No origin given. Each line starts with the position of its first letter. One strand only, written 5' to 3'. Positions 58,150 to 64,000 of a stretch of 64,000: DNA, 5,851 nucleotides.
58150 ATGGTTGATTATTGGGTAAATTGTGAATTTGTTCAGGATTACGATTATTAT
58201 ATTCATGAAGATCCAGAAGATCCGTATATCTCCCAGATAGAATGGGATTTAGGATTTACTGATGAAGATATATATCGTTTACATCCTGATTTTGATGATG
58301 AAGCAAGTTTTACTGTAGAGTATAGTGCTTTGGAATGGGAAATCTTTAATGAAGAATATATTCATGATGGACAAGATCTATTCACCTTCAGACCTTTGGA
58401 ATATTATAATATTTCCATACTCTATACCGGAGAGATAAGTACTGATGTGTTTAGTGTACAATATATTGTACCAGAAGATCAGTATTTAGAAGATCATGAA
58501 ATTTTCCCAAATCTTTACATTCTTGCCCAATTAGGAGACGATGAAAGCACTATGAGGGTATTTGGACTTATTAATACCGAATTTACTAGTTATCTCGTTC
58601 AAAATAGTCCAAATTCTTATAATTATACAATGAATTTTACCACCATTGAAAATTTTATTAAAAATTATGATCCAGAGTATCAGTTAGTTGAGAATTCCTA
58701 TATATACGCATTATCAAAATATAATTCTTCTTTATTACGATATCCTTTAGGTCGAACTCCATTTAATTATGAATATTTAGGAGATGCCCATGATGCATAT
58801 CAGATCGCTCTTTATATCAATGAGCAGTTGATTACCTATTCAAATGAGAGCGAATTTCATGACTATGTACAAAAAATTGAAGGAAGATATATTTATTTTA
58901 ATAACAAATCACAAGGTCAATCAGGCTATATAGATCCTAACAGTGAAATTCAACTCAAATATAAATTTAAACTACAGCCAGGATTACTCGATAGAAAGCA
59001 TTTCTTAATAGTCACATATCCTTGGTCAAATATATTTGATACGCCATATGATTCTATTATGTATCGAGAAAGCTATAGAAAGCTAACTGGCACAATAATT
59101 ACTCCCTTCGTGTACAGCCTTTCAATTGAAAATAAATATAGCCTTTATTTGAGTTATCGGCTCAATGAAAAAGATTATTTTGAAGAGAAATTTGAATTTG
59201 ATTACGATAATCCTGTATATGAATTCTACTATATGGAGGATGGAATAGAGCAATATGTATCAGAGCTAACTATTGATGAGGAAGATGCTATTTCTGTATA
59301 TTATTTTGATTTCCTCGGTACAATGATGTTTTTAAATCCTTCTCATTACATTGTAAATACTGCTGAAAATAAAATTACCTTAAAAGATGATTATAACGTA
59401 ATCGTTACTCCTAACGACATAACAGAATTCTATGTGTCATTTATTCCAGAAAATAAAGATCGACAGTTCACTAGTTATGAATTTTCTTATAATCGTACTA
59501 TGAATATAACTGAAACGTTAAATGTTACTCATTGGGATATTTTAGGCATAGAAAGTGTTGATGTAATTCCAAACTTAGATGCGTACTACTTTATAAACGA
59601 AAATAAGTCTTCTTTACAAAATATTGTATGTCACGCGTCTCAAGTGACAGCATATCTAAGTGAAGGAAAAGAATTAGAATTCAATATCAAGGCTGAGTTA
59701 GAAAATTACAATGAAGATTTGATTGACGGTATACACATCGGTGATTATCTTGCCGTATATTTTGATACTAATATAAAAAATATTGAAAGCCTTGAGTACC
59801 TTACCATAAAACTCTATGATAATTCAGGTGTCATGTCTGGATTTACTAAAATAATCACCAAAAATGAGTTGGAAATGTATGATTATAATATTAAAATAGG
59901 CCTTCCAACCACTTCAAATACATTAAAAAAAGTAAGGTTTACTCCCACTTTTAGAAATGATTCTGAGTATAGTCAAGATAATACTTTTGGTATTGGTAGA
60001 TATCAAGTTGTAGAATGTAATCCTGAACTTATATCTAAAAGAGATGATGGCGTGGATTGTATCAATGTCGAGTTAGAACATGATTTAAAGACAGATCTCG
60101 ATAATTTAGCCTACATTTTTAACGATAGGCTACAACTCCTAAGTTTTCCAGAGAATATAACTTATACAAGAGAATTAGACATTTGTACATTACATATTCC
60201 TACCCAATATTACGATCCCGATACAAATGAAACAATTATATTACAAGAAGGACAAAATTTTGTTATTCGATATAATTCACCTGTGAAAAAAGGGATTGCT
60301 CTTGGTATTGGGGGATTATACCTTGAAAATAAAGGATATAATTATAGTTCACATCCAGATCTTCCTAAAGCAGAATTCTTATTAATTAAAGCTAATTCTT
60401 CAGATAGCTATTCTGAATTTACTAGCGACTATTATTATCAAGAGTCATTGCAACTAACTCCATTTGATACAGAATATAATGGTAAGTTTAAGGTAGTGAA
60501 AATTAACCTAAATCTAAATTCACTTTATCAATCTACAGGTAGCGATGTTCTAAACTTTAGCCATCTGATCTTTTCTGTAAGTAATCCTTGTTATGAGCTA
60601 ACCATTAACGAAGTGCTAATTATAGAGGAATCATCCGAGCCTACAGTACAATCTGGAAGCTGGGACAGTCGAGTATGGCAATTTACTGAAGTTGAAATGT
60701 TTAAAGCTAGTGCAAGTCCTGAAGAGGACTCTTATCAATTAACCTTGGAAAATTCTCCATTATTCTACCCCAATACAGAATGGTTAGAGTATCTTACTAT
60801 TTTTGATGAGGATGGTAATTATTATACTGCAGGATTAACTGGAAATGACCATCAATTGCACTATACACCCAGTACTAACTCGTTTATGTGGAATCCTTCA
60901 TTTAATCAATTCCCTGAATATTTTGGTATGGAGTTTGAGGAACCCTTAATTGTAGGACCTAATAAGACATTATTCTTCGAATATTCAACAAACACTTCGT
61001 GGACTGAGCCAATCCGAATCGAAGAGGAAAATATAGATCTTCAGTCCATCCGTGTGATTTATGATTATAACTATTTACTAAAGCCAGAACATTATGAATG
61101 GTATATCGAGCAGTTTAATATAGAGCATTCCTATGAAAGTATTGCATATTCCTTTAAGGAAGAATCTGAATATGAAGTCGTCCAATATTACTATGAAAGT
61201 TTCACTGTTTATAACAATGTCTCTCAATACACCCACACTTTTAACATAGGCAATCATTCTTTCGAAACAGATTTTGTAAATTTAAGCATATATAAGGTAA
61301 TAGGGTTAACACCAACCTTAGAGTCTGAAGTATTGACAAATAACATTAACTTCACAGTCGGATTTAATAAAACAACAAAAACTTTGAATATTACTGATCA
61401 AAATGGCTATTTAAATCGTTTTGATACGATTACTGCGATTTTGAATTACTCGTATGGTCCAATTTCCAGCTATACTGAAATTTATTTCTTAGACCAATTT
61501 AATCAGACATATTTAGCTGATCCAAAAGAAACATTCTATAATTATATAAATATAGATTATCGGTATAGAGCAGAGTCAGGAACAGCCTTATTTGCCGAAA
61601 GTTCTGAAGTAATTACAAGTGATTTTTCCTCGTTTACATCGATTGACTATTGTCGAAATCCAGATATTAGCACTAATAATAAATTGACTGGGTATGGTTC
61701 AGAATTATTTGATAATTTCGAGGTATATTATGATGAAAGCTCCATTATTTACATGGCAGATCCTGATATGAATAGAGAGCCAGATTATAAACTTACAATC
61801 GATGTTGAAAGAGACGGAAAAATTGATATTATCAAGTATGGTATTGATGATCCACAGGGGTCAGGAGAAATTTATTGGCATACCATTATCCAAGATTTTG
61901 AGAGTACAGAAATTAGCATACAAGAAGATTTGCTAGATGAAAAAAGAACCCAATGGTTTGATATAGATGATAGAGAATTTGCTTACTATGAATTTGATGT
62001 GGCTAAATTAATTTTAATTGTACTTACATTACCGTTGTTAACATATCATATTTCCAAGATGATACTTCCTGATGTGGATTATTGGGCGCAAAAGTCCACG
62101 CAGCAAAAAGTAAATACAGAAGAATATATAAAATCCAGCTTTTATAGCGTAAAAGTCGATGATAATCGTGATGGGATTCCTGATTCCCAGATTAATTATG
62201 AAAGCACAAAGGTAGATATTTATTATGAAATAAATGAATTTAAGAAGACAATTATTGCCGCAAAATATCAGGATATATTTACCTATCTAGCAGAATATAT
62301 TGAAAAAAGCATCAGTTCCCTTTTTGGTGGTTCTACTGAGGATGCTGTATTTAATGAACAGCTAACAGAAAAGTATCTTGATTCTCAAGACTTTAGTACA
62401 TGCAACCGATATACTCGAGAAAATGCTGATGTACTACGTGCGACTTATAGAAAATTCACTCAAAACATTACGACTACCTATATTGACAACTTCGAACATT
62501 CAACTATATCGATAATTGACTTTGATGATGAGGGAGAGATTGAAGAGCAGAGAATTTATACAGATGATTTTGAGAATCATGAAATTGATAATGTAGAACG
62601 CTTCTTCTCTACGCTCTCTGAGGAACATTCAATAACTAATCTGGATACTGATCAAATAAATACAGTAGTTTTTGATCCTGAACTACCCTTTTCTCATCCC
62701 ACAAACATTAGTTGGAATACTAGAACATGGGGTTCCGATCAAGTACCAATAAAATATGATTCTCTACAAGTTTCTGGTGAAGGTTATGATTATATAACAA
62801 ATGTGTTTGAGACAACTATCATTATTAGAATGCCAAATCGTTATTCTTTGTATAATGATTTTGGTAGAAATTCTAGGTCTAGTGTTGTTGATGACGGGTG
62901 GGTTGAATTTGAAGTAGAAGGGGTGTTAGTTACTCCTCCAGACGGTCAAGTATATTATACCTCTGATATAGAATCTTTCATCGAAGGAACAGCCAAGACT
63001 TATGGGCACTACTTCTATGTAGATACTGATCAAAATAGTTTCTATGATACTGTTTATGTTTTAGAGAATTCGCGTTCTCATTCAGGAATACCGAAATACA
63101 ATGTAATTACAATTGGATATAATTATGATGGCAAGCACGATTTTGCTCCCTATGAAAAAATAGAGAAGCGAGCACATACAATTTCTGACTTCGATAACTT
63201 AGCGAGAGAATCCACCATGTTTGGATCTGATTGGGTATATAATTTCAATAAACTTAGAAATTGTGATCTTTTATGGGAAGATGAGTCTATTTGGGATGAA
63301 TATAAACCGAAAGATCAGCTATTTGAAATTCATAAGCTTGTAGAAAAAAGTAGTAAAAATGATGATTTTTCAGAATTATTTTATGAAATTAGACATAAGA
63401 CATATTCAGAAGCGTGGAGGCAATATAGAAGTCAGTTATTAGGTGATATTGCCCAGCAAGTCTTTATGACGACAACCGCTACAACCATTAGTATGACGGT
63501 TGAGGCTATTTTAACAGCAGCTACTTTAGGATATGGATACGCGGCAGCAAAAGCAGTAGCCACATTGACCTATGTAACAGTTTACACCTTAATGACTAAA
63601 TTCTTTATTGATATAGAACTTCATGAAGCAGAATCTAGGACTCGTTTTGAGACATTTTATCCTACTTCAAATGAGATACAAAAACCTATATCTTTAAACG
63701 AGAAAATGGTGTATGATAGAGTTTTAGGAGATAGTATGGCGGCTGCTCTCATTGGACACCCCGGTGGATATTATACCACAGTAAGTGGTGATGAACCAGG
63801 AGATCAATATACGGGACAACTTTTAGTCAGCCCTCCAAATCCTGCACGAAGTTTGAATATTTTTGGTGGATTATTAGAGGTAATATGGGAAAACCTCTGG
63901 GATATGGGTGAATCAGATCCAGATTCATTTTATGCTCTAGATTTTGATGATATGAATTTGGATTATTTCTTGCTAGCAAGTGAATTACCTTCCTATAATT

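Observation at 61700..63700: TM-like segments and DxDxDG-type loops more than 10,000 residues downstream of the N-terminal membrane domain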

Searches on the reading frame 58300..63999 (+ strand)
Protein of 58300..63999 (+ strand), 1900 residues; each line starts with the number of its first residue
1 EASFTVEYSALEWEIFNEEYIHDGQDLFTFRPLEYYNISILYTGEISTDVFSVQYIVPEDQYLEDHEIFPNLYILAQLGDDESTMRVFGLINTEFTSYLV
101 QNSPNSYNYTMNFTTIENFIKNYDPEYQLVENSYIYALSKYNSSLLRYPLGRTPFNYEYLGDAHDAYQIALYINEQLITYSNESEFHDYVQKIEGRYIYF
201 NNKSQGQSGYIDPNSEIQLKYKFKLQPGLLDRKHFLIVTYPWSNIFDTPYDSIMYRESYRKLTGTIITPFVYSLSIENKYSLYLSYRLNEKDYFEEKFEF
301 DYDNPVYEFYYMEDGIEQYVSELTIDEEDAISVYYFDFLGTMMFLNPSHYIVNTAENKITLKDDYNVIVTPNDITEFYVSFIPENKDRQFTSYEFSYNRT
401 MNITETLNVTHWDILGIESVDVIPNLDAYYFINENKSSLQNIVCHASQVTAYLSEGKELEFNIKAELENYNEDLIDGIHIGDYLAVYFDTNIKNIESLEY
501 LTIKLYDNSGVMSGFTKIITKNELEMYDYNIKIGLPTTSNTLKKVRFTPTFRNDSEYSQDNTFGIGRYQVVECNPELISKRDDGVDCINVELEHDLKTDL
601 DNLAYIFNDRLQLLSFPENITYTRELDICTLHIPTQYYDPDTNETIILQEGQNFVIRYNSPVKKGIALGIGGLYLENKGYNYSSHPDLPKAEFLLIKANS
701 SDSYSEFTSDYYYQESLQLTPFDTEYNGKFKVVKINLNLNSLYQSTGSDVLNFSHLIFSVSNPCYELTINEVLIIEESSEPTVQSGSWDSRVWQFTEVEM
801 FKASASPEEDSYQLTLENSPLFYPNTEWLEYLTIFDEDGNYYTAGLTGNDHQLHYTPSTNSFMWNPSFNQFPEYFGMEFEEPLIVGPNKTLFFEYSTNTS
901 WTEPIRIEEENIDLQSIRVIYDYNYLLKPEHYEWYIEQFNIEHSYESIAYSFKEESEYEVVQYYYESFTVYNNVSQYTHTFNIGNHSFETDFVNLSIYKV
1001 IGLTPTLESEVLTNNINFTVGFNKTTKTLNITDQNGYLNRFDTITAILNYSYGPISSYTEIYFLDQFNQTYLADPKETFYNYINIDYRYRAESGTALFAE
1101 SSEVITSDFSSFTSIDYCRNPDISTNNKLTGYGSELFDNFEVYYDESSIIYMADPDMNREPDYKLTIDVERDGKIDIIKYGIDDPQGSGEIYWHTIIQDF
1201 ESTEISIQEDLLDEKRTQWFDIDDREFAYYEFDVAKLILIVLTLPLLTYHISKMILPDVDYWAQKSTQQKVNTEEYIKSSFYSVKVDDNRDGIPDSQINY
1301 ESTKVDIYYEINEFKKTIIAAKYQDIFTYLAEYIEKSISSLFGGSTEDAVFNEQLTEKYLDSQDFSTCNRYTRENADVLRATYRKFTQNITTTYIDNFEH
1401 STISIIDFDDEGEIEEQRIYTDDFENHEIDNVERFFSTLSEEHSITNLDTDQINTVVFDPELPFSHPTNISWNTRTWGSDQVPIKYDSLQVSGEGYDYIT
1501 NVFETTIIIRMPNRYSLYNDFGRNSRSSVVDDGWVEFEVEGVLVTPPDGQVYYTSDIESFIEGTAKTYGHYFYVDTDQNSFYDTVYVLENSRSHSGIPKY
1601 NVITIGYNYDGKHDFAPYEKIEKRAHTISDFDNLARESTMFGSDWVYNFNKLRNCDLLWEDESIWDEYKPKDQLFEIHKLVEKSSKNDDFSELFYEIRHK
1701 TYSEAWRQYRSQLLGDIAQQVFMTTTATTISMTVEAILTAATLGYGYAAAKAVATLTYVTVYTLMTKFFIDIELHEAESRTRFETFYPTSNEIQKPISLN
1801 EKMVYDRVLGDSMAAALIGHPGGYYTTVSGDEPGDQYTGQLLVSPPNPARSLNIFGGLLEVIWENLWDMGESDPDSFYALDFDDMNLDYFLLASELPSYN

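Call 6: search_protein_families(library=pfam, proteins=[window:58300-63999:+], max_evalue=1)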
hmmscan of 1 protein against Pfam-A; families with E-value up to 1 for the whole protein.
window:58300-63999:+ (1900 aa): 0 families
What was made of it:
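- Closest known: DxDxDG calcium-binding loops. Different: No match to any Pfam family that carries such loops (call 6).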

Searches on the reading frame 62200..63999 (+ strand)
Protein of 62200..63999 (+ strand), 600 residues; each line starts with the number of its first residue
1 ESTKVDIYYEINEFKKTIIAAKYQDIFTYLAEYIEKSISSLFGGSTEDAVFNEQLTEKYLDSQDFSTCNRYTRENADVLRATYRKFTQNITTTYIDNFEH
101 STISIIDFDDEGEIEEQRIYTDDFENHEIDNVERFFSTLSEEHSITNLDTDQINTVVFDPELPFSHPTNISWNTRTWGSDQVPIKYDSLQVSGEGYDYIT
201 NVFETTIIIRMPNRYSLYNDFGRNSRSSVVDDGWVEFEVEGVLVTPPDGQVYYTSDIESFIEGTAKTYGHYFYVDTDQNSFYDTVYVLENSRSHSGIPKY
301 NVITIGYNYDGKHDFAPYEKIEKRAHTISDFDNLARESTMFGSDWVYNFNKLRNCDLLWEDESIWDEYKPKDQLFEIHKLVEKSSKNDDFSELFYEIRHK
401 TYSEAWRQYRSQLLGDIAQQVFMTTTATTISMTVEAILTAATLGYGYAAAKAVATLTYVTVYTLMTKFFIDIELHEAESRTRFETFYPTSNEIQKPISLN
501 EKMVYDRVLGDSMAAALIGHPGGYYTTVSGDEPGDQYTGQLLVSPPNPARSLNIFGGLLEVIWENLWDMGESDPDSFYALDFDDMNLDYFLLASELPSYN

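Call 13: find_related_loci(query=window:62200-63999:+, collection=genome_contigs, flank=10000)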
Query window:62200-63999:+ (600 aa) in genome_contigs; peptide patterns used: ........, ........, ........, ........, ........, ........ (x = any residue, [..] = any of these).
46 stretches matched a pattern; 4 encode a relative of the query (tblastn E <= 1e-3); 4 distinct loci.
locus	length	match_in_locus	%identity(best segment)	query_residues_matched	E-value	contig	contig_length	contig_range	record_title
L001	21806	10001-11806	87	1-600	0e+0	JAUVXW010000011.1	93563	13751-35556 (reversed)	MAG: Promethearchaeota archaeon isolate CSMAG_1226 CSMAG_1226_k141_1189602_length_93563_cov_22.9896, whole genome shotgu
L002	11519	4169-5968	63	1-600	0e+0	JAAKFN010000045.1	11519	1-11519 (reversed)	MAG: Candidatus Anoxychlamydiales bacterium isolate K940_chlam_5 K940chlam5_45, whole genome shotgun sequence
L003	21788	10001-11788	66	1-600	0e+0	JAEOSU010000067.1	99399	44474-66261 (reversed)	MAG: Promethearchaeota archaeon isolate YT_039 k127_33432731, whole genome shotgun sequence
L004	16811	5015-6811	59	1-600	0e+0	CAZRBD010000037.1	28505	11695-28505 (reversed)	MAG TPA_asm: uncultured archaeon isolate SRP179991_co3_105 genome assembly, contig: NODE_302_length_28505_cov_7.465905,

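Call 17: search_protein_families(library=pfam, proteins=[L001:9899-16207:+, L003:9599-15214:+, L002:3749-9808:+, L004:4679-10393:+], max_evalue=0.1)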
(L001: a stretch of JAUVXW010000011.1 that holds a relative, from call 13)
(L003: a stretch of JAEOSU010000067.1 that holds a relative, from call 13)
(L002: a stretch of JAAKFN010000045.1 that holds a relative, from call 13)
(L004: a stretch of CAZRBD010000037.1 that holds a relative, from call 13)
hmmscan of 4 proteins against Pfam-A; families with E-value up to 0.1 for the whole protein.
L001:9899-16207:+ (2103 aa): 2 families
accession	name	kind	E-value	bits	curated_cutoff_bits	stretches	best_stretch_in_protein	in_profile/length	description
PF22604.1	TetR_HI_0893_C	-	0.071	13.9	27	0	1033-1076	34-77/112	Tetracyclin repressor-like HI_0893, C-terminal domain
PF05057.20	DUF676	-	0.095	12.6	20.3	0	1722-1784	19-83/217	Putative serine esterase (DUF676)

L003:9599-15214:+ (1872 aa): 0 families

L002:3749-9808:+ (2020 aa): 1 family
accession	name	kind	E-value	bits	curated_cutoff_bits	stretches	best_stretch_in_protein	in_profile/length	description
PF10437.14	Lip_prot_lig_C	-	0.051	13.9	24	0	247-282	22-57/85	Bacterial lipoate protein ligase C-terminus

L004:4679-10393:+ (1905 aa): 0 families

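Call 37: search_protein_families(library=pfam, proteins=[L003:13715-14614:+, L003:14315-15214:+, L001:14708-15607:+, L001:15308-16207:+, L004:8894-9793:+, L004:9494-10393:+, L002:8309-9208:+, L002:8909-9808:+], max_evalue=10)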
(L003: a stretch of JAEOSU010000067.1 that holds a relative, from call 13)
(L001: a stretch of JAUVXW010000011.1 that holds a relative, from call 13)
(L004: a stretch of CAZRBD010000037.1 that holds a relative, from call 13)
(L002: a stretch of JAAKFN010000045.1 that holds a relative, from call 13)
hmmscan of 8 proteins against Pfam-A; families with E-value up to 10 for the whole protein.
L003:13715-14614:+ (300 aa): 1 family
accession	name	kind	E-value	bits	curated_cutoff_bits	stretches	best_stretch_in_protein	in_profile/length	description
PF01541.30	GIY-YIG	-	0.043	14.6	22.6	1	127-149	2-24/78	GIY-YIG catalytic domain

L003:14315-15214:+ (300 aa): 0 families

L001:14708-15607:+ (300 aa): 2 families
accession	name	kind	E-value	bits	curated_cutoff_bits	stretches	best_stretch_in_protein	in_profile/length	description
PF05057.20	DUF676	-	0.0079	16.2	20.3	1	119-181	19-83/217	Putative serine esterase (DUF676)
PF20015.4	VMAP-M12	-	0.044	14.2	27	1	139-232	10-107/136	vWA-MoxR associated protein middle region (VMAP-M) 12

L001:15308-16207:+ (300 aa): 1 family
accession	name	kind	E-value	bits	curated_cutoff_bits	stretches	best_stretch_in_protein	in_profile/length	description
PF24478.1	DCX2_DCDC1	-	0.048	14.2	27.8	1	228-260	64-96/105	DCDC1, second doublecortin-like domain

L004:8894-9793:+ (300 aa): 1 family
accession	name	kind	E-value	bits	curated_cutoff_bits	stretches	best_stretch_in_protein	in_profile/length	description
PF12347.13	HJURP_C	-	5.1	7.4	22.7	1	261-283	8-30/60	Holliday junction regulator protein family C-terminal repeat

L004:9494-10393:+ (300 aa): 1 family
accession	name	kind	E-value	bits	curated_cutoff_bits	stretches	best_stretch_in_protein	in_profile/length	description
PF03422.21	CBM_6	-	0.19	12.5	28.9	0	8-57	31-83/125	Carbohydrate binding module (family 6)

L002:8309-9208:+ (300 aa): 3 families
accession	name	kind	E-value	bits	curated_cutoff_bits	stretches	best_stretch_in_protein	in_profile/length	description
PF12210.13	Hrs_helical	-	0.034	15.1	30.6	1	52-128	12-88/95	Hepatocyte growth factor-regulated tyrosine kinase substrate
PF12834.13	Phage_int_SAM_2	-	0.14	13.2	22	1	26-80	13-65/91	Phage integrase, N-terminal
PF06551.18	DUF1120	-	0.16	12.6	21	1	32-100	22-95/116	Protein of unknown function (DUF1120)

L002:8909-9808:+ (300 aa): 3 families
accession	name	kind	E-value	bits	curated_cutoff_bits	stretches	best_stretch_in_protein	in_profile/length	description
PF17884.7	DUF5591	-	0.0038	17.5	26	1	60-108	72-120/150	Domain of unknown function (DUF5591)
PF17296.8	ArenaCapSnatch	-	0.058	13.3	27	1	247-299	112-162/172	Arenavirus cap snatching domain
PF25804.1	SYNE3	-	0.17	12.9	30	1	180-239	4-61/83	Nesprin-3 domain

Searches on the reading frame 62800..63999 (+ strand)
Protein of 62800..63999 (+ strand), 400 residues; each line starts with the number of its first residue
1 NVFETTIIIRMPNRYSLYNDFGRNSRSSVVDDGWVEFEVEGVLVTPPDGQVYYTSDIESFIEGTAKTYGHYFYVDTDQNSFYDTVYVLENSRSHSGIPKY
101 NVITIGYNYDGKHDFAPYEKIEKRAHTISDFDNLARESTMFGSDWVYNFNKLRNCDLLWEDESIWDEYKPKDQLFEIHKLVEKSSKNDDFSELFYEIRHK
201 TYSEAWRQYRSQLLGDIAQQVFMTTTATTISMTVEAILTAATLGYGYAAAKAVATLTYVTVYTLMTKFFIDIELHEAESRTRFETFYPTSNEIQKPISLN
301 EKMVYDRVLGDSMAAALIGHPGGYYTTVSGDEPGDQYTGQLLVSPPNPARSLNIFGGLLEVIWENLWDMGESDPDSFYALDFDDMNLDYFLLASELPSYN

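Call 97: find_related_loci(query=window:62800-63999:+, collection=metagenome_contigs, flank=8000)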
Query window:62800-63999:+ (400 aa) in metagenome_contigs; peptide patterns used: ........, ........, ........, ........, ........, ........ (x = any residue, [..] = any of these).
84 stretches matched a pattern; 11 encode a relative of the query (tblastn E <= 1e-3); 11 distinct loci.
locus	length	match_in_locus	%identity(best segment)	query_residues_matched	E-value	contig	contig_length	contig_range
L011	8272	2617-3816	76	1-400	0e+0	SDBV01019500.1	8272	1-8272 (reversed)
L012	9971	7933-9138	69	1-400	0e+0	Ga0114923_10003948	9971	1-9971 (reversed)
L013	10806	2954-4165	66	1-400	0e+0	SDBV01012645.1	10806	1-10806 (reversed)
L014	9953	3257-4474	63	1-400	4e-174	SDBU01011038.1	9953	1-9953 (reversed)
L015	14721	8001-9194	63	1-400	5e-167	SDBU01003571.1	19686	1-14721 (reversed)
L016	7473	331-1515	59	4-400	1e-154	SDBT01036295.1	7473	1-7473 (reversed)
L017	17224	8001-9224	44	1-400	2e-95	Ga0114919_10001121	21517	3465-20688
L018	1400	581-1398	60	1-277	5e-98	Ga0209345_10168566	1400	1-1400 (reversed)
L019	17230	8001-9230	35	1-400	8e-70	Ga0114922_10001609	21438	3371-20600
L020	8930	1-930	32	103-400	2e-41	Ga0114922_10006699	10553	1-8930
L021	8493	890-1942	30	79-400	2e-28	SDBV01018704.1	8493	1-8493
